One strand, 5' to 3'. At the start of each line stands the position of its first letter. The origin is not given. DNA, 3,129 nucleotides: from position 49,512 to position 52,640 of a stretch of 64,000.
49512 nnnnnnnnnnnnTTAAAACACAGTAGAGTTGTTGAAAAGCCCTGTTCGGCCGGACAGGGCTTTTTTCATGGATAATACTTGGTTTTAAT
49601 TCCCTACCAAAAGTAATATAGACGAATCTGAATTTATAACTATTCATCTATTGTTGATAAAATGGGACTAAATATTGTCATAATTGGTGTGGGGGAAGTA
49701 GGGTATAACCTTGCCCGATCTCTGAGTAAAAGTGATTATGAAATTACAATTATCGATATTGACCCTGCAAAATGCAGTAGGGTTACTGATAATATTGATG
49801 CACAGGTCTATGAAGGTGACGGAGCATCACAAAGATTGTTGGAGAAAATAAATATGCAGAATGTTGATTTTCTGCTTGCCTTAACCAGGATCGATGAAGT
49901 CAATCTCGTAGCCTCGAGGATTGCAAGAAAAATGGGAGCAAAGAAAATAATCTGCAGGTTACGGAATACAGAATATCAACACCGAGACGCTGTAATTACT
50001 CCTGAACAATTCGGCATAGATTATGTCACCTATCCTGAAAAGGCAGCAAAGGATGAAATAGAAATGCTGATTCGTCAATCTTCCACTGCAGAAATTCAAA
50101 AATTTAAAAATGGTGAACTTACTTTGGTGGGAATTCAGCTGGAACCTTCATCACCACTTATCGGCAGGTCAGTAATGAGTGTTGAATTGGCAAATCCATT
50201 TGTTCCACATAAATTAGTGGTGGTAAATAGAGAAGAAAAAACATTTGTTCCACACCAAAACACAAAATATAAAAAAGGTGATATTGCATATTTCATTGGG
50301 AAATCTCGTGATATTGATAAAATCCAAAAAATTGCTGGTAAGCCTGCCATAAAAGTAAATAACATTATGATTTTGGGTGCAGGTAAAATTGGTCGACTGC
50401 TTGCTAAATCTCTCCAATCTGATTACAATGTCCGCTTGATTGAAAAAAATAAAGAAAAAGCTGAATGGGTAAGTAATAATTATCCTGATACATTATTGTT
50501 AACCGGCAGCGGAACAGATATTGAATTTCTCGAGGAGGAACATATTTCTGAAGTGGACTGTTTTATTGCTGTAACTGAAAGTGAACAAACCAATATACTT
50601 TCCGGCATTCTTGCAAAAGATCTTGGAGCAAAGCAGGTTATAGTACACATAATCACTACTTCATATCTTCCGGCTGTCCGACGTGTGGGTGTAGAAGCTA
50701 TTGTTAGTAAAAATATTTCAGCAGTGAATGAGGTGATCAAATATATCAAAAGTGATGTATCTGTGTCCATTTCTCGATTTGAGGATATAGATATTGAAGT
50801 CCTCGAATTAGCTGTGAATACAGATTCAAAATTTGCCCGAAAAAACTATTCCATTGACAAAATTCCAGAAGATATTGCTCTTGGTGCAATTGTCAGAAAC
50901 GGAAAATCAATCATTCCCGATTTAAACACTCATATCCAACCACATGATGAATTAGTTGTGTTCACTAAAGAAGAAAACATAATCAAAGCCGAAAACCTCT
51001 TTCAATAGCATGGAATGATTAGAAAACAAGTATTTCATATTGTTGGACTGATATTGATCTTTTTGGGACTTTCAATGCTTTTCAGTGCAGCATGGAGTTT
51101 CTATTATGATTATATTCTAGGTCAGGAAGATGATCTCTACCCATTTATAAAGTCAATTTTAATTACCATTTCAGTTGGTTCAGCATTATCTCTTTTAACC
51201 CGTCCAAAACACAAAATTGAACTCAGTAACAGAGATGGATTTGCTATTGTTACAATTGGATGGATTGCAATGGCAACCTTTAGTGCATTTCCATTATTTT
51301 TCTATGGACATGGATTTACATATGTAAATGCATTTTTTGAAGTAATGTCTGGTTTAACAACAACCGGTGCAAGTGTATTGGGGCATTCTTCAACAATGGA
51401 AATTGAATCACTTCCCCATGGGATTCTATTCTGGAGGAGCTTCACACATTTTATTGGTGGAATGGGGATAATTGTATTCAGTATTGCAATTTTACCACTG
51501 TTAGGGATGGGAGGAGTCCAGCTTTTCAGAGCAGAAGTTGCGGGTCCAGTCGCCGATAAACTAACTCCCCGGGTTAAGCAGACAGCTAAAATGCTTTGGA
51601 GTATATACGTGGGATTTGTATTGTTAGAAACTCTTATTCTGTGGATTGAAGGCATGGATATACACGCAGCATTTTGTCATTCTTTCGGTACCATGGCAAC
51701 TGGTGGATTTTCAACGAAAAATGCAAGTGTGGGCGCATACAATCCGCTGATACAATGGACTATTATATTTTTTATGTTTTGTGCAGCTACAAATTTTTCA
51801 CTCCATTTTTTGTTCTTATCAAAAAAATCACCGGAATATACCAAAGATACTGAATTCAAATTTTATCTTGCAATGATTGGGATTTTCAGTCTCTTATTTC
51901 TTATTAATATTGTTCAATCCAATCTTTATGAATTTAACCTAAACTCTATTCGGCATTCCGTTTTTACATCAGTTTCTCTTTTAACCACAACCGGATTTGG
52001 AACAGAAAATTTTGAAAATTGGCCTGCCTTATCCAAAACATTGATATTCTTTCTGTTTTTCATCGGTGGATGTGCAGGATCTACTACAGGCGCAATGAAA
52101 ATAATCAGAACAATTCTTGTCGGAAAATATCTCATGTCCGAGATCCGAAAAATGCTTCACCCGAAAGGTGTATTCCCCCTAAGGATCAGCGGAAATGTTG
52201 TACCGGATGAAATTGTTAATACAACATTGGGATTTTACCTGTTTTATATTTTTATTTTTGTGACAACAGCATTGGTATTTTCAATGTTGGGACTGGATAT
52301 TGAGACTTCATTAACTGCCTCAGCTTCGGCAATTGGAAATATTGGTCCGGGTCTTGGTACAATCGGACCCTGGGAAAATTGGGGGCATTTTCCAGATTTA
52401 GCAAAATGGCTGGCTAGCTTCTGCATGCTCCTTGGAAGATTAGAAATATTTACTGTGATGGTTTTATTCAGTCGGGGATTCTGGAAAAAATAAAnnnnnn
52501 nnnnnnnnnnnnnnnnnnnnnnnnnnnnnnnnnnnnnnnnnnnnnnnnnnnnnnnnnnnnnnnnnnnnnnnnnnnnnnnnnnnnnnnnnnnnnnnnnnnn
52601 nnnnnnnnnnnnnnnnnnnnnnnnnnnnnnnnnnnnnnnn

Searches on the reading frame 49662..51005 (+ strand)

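Call 80: search_protein_families(library=pfam, proteins=[window:49662-51005:+], max_evalue=0.00001)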
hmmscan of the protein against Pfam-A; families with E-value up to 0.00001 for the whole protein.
window:49662-51005:+ (448 aa): 10 families
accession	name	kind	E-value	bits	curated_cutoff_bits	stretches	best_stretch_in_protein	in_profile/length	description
PF02254.24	TrkA_N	-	9e-48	161.8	23.8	2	5-124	1-115/116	TrkA-N domain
PF02080.26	TrkA_C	-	1.1e-17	64.1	27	2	382-447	3-70/71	TrkA-C domain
PF03435.24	Sacchrp_dh_NADP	-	6.2e-10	39.9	25.1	0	5-93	1-93/129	Saccharopine dehydrogenase NADP binding domain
PF03807.23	F420_oxidored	-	4.2e-09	37.3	21.6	0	5-50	2-49/94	NADP oxidoreductase coenzyme F420-dependent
PF01488.26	Shikimate_DH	-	6.9e-08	33.1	24.3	0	229-312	9-90/138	Shikimate / quinate 5-dehydrogenase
PF03446.21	NAD_binding_2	-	1.2e-07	32.4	21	0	5-109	2-101/161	NAD binding domain of 6-phosphogluconate dehydrogenase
PF02737.24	3HCDH_N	-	1.2e-07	32.3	22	0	5-98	2-97/180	3-hydroxyacyl-CoA dehydrogenase, NAD binding domain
PF13241.12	NAD_binding_7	-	2.7e-07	31.5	22.1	0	3-92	8-86/104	Putative NAD(P)-binding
PF02558.23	ApbA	-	3e-07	30.6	22.2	0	5-103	1-102/150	Ketopantoate reductase PanE/ApbA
PF06690.17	HcgC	-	2.1e-06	27.9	31.4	0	200-273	12-84/248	FeGP cofactor biosynthesis protein, methyltransferase HcgC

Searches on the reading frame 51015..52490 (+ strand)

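Call 80: search_protein_families(library=pfam, proteins=[window:51015-52490:+], max_evalue=0.00001)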
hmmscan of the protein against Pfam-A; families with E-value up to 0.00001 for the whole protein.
window:51015-52490:+ (492 aa): 1 family
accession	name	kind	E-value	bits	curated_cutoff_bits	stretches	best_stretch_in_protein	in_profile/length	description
PF02386.22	TrkH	-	2.6e-68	231.1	27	1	44-486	5-491/502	Cation transport protein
